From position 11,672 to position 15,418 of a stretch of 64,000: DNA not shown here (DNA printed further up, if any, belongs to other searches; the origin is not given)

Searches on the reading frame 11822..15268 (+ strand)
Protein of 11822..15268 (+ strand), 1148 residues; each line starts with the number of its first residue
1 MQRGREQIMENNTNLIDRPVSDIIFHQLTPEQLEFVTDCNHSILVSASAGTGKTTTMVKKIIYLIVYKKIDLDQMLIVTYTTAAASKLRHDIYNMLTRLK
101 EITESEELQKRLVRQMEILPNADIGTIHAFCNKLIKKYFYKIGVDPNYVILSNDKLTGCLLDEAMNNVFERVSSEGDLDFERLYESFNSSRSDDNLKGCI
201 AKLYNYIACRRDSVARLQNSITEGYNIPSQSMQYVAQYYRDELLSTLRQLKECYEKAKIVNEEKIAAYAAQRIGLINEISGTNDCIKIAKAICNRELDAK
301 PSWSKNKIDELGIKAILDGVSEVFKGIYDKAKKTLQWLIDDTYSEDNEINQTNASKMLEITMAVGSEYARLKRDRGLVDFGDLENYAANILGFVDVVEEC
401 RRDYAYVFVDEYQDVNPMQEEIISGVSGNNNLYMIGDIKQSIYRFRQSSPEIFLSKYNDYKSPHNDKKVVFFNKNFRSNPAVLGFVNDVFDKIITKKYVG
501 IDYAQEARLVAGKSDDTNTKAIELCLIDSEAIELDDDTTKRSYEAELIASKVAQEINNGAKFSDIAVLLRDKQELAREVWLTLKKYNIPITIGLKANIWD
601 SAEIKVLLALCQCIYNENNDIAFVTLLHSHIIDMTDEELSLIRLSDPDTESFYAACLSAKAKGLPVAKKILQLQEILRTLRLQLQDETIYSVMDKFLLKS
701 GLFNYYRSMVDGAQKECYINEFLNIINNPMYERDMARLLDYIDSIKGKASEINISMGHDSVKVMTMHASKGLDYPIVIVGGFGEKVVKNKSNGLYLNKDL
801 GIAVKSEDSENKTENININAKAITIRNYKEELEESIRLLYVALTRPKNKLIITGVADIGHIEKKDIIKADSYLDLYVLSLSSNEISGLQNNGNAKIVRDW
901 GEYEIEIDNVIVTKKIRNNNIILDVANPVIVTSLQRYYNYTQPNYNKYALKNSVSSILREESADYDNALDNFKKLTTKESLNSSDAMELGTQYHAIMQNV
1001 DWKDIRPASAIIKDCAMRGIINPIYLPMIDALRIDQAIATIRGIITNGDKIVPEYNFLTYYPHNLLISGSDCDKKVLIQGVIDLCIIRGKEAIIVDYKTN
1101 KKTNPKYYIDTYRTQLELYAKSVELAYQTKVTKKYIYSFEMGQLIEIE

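Call 12: search_protein_families(library=pfam, proteins=[window:11822-15268:+])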
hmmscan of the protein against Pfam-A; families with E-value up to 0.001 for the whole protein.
window:11822-15268:+ (1148 aa): 7 families
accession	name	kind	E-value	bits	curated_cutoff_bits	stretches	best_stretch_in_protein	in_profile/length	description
PF00580.27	UvrD-helicase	-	4.3e-53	181.2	23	1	28-461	1-271/271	UvrD/REP helicase N-terminal domain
PF13361.12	UvrD_C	-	7.8e-29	101.6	25.6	2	472-642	3-150/350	UvrD-like helicase C-terminal domain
PF13245.12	AAA_19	-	7.8e-16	58.9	25.1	1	41-446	12-134/134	AAA domain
PF13538.12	UvrD_C_2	-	5e-06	26.7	27.4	0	831-852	30-51/52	UvrD-like helicase C-terminal domain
PF12705.13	PDDEXK_1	-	7.5e-06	26.5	22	1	986-1126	35-172/247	PD-(D/E)XK nuclease superfamily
PF01443.25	Viral_helicase1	-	0.00019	21.8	21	0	397-451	51-107/228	Viral superfamily 1 RNA helicase core domain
PF13087.12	AAA_12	-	0.0002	21.5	27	0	466-568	14-115/195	AAA domain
